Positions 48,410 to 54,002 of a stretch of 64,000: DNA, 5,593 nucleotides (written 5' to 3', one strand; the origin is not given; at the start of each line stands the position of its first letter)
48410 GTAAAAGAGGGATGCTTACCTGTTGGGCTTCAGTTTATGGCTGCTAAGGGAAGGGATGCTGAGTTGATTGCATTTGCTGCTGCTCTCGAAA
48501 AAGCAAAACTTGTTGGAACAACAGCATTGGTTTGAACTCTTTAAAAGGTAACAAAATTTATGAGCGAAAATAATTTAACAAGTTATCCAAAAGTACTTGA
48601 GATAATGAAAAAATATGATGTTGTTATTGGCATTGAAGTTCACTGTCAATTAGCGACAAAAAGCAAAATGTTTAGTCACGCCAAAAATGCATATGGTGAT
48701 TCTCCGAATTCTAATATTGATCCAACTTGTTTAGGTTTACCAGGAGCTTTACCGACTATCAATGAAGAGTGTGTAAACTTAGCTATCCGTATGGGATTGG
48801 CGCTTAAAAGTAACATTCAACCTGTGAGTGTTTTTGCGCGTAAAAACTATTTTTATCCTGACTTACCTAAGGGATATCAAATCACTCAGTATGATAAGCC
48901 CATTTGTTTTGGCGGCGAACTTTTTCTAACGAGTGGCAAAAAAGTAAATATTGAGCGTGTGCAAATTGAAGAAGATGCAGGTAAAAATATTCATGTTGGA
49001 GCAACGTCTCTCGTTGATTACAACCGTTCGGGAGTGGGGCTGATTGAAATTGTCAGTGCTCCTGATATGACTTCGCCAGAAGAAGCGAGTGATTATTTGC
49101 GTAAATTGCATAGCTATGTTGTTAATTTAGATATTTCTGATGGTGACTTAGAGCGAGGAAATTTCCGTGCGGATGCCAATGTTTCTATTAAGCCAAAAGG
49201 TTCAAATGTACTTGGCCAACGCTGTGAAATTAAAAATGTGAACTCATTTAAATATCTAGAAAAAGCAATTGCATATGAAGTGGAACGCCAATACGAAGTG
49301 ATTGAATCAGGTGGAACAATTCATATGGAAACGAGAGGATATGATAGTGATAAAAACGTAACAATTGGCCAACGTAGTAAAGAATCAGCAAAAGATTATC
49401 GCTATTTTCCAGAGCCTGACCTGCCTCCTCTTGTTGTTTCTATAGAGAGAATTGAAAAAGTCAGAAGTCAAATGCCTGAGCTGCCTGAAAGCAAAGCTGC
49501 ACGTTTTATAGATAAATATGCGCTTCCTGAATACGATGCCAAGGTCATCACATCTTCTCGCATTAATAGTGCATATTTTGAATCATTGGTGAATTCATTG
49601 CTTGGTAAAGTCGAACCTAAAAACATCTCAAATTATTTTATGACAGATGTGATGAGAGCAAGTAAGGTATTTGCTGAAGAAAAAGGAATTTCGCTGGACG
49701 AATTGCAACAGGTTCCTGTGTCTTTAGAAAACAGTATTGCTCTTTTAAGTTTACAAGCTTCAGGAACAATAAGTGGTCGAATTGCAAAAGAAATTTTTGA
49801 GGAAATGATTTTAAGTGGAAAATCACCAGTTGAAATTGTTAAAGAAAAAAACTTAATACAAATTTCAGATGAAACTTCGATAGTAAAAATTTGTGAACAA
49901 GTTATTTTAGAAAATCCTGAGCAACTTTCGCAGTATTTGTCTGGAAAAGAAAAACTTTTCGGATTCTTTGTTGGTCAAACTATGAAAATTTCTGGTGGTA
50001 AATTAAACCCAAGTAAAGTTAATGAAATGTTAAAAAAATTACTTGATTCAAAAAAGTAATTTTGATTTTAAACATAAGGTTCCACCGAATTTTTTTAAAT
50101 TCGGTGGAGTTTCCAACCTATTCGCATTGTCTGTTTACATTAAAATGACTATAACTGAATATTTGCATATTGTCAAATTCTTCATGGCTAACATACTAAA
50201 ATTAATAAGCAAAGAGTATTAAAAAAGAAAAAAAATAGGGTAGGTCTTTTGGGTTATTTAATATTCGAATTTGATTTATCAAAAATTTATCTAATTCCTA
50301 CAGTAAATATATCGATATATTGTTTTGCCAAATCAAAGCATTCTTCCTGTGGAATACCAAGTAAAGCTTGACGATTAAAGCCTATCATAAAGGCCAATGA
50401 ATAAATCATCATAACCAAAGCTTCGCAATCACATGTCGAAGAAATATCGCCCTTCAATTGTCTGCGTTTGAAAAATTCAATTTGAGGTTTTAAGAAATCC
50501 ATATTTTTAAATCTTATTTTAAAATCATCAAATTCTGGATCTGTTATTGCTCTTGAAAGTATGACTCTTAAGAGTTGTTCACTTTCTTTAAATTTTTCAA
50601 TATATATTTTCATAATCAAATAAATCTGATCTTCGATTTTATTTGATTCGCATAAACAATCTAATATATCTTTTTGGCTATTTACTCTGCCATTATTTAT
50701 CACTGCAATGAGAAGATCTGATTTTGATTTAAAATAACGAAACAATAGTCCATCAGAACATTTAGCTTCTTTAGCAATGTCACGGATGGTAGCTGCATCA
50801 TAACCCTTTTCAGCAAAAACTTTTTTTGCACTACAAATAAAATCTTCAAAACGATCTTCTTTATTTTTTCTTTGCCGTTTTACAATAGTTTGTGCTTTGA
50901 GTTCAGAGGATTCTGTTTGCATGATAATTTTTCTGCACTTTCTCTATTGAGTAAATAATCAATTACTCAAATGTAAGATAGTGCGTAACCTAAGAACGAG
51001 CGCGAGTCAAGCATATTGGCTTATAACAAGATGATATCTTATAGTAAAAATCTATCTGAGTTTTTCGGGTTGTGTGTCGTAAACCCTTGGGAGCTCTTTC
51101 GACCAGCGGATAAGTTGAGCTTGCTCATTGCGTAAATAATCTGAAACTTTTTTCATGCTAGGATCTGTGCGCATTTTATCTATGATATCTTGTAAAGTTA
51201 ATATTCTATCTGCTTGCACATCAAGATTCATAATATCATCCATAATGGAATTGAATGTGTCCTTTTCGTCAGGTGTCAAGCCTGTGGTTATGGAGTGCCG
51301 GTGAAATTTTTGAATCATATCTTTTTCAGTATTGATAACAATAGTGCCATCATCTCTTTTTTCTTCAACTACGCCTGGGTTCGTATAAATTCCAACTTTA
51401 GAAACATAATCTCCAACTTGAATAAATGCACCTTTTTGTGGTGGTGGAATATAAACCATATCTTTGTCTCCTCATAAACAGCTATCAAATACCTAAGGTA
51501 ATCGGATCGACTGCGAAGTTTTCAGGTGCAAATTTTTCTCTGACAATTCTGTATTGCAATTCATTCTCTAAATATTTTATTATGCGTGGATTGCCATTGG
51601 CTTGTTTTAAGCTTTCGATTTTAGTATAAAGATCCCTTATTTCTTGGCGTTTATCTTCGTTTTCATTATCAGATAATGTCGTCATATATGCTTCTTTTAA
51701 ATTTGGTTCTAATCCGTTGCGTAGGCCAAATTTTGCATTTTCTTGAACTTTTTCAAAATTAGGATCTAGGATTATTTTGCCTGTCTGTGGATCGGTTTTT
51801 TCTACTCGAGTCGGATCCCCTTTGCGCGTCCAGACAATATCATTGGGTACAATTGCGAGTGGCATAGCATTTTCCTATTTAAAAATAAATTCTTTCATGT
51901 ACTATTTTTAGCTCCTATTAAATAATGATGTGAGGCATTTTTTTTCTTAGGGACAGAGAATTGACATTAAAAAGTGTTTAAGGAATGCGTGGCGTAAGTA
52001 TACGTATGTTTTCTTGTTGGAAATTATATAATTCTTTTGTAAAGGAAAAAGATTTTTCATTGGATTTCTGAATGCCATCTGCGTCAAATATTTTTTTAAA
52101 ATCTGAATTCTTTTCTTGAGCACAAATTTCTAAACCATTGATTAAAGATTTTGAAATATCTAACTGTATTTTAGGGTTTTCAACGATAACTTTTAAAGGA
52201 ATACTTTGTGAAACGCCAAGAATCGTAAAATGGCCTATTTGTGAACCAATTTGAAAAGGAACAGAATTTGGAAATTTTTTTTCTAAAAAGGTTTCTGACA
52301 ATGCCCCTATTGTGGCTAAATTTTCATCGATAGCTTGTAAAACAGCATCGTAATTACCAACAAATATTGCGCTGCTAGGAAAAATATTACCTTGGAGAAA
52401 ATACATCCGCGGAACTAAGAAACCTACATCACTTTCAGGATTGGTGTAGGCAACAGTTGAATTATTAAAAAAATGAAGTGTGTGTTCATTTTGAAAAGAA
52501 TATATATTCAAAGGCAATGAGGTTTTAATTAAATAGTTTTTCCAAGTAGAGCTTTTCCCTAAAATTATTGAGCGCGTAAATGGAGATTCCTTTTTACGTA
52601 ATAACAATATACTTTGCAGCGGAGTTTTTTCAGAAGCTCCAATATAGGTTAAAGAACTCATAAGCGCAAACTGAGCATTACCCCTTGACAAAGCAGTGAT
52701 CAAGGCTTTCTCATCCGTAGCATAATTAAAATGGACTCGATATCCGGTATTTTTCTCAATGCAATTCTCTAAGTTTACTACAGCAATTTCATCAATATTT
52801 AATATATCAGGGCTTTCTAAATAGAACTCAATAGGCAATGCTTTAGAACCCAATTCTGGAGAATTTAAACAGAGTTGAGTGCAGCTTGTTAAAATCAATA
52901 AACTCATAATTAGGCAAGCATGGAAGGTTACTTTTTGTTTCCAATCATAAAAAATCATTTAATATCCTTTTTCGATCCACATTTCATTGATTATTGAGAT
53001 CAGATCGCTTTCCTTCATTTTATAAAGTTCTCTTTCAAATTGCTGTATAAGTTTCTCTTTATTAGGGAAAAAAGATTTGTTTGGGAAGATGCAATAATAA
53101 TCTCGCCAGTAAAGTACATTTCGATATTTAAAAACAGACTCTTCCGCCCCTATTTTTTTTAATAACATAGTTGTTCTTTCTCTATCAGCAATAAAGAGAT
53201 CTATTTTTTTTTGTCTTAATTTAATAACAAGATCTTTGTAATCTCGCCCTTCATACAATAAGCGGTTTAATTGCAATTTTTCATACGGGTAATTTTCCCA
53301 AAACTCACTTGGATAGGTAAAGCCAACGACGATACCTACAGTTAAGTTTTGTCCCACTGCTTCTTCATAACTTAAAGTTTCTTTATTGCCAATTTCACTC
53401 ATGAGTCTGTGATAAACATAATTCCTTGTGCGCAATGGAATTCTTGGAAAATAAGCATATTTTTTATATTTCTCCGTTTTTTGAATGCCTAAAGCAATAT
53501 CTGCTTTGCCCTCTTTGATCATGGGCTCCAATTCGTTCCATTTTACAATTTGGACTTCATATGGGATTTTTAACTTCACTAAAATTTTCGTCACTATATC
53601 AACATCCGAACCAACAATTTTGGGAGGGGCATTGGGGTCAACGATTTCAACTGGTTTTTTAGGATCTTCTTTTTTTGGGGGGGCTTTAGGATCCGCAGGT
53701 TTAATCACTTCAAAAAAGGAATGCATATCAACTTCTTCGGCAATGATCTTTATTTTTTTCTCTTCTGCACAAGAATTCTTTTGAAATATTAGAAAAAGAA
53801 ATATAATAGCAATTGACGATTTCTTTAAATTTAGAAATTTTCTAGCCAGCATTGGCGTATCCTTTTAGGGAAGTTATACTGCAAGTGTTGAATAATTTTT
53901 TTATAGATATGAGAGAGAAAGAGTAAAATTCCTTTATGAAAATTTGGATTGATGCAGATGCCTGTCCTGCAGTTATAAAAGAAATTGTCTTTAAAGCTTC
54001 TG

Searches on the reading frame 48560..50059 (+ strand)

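Call 64: search_protein_families(library=pfam, proteins=[window:48560-50059:+], max_evalue=0.00001)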
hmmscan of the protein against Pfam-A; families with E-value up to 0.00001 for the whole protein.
window:48560-50059:+ (499 aa): 2 families
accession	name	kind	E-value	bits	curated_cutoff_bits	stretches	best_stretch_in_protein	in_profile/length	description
PF02934.20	GatB_N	-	4e-112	374.3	23.4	1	21-298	1-276/277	GatB/GatE catalytic domain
PF02637.23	GatB_Yqey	-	6.5e-39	133.6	27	1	339-495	2-148/148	GatB domain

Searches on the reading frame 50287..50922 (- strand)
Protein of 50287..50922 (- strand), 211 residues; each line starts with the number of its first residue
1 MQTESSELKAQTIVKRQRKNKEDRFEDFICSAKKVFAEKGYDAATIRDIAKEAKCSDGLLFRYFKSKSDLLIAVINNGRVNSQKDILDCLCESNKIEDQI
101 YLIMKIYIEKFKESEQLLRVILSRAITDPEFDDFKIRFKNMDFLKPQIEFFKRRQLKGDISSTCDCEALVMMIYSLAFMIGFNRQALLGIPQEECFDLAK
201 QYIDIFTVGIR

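Call 64: search_protein_families(library=pfam, proteins=[window:50287-50922:-], max_evalue=0.00001)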
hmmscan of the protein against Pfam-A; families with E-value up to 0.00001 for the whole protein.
window:50287-50922:- (211 aa): 1 family
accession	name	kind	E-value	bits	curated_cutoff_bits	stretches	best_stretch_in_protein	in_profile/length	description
PF00440.29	TetR_N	-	2.7e-16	59.5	24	1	32-74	5-47/47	Bacterial regulatory proteins, tetR family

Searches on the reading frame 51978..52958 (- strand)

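Call 64: search_protein_families(library=pfam, proteins=[window:51978-52958:-], max_evalue=0.00001)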
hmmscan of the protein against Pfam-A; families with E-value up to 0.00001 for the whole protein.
window:51978-52958:- (326 aa): 1 family
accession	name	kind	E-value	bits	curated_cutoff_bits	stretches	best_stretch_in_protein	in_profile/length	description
PF12974.12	Phosphonate-bd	-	6.7e-21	75.2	27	1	63-296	19-234/242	ABC transporter, phosphonate, periplasmic substrate-binding protein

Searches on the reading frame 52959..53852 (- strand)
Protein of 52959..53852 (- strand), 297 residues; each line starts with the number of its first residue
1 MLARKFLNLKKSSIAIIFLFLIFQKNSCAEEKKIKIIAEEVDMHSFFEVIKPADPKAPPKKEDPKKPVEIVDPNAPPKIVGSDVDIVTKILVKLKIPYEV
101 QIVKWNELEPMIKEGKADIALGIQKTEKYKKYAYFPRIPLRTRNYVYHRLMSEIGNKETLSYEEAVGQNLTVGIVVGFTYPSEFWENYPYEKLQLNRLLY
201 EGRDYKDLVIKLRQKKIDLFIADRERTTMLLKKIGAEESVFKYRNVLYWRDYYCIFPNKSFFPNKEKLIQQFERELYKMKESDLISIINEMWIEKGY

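Call 64: search_protein_families(library=pfam, proteins=[window:52959-53852:-], max_evalue=0.00001)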
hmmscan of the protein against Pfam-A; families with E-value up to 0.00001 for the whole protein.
window:52959-53852:- (297 aa): 1 family
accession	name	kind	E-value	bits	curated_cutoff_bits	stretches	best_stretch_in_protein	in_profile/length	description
PF00497.25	SBP_bac_3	-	1.4e-11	44.7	26.4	1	66-294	10-131/132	Bacterial extracellular solute-binding proteins, family 3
